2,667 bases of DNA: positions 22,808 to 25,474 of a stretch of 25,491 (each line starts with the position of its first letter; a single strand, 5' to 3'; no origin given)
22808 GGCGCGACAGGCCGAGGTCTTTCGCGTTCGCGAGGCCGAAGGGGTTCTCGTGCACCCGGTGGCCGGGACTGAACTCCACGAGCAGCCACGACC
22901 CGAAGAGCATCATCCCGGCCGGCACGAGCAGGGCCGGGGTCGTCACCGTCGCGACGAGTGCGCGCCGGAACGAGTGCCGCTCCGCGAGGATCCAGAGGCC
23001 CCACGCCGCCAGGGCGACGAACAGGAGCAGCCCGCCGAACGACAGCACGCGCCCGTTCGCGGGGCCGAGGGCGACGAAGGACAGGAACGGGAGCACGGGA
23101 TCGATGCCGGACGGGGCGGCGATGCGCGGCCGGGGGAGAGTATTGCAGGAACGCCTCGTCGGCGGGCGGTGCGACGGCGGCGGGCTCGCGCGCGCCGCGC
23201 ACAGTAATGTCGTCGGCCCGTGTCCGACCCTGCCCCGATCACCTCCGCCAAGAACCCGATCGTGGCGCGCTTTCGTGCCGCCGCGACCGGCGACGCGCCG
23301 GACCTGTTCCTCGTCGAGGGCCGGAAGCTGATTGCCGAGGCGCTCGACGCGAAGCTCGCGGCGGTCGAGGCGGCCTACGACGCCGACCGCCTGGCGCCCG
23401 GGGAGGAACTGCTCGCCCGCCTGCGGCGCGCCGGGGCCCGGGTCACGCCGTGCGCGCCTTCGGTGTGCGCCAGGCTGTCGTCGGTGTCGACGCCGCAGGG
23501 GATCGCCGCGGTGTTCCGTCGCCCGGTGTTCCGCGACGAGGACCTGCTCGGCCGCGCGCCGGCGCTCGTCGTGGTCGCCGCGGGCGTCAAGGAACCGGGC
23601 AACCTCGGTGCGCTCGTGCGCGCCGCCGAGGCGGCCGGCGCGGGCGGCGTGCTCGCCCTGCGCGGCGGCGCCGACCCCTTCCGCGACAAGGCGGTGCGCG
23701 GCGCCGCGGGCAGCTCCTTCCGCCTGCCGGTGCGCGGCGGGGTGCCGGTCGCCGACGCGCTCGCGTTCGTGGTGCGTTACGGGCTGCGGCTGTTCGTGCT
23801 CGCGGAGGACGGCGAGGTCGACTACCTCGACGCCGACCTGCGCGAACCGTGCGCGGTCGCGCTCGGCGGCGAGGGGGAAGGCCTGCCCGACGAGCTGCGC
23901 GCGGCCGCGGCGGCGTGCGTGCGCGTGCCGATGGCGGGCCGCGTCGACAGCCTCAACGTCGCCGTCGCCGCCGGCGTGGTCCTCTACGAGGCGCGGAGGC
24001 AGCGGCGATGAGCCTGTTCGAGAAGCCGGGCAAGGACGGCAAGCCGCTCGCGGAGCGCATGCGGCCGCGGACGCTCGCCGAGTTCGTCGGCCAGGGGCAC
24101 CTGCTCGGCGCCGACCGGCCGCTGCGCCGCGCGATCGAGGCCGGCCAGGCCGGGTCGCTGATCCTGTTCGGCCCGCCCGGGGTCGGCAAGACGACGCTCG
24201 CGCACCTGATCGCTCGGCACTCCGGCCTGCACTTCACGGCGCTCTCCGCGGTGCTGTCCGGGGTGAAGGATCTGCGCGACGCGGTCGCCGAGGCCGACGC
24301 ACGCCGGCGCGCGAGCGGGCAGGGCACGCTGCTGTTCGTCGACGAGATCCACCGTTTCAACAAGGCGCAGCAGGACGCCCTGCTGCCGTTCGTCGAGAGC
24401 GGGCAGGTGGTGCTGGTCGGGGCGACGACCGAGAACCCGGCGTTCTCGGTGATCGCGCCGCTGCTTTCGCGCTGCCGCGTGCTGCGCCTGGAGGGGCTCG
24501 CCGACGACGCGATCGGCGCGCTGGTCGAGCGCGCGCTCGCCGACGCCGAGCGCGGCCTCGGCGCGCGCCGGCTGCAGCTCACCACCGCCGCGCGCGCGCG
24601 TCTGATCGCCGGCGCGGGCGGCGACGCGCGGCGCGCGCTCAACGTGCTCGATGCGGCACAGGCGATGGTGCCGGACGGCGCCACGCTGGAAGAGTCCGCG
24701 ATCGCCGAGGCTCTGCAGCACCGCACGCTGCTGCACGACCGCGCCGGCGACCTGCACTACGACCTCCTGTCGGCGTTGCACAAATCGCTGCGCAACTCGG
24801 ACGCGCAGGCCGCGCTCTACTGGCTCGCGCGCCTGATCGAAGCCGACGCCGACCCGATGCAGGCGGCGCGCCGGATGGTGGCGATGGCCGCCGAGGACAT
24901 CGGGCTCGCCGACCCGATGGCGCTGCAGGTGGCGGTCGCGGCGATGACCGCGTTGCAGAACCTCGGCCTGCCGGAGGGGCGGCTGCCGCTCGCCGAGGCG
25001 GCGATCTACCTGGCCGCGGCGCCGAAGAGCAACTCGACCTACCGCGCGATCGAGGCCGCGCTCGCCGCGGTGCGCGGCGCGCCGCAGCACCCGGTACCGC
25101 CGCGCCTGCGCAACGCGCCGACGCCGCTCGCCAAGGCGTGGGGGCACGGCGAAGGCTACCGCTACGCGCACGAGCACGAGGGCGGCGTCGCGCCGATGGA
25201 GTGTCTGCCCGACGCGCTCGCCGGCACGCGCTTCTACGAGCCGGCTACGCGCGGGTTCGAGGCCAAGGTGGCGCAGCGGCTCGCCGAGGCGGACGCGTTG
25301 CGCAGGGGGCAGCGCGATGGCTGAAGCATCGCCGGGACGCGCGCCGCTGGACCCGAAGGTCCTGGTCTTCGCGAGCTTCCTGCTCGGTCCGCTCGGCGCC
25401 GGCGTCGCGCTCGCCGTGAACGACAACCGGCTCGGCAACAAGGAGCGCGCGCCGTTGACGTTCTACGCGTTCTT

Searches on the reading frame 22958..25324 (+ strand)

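Call 22: search_protein_families(library=pfam, proteins=[window:22958-25324:+], max_evalue=0.01)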
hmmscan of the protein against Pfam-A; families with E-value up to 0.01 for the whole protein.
window:22958-25324:+ (788 aa): 17 families
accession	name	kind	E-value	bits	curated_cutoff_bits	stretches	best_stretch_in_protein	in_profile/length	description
PF12002.13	MgsA_C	-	4.9e-62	209.2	27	1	613-777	1-165/167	MgsA AAA+ ATPase C terminal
PF16193.11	AAA_assoc_2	-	3.2e-20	72.6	34.3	1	537-612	3-81/81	AAA C-terminal domain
PF00004.35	AAA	-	6.7e-15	56.1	21.2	1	401-508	1-125/131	ATPase family associated with various cellular activities (AAA)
PF05496.18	RuvB_N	-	4.3e-13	49.8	27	1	368-486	1-115/159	Holliday junction DNA helicase RuvB P-loop domain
PF07728.20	AAA_5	-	4.1e-06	27.3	22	1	401-491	2-102/139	AAA domain (dynein-related subfamily)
PF00158.32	Sigma54_activat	-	2e-05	24.8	20.2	1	454-494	92-132/168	Sigma-54 interaction domain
PF13401.12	AAA_22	-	3.8e-05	24.5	27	1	397-422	4-29/130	AAA domain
PF01078.27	Mg_chelatase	-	0.0001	22.2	20.3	0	390-418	12-42/207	Magnesium chelatase, subunit ChlI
PF13173.12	AAA_14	-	0.00012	22.5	27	1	401-489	5-98/129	AAA domain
PF07726.17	AAA_3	-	0.00057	20.2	27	1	402-500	3-108/131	ATPase family associated with various cellular activities (AAA)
PF13604.12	AAA_30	-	0.00074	19.7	27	1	396-490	16-125/191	AAA domain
PF13191.12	AAA_16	-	0.00093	20.2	32.6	1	389-422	15-48/167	AAA ATPase domain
PF13245.12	AAA_19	-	0.0011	19.6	25.1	0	391-421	3-34/134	AAA domain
PF14532.12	Sigma54_activ_2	-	0.0017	19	25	1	401-487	24-104/138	Sigma-54 interaction domain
PF20720.3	nSTAND3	-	0.0017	18.5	27.2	1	398-442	17-60/155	Novel STAND NTPase 3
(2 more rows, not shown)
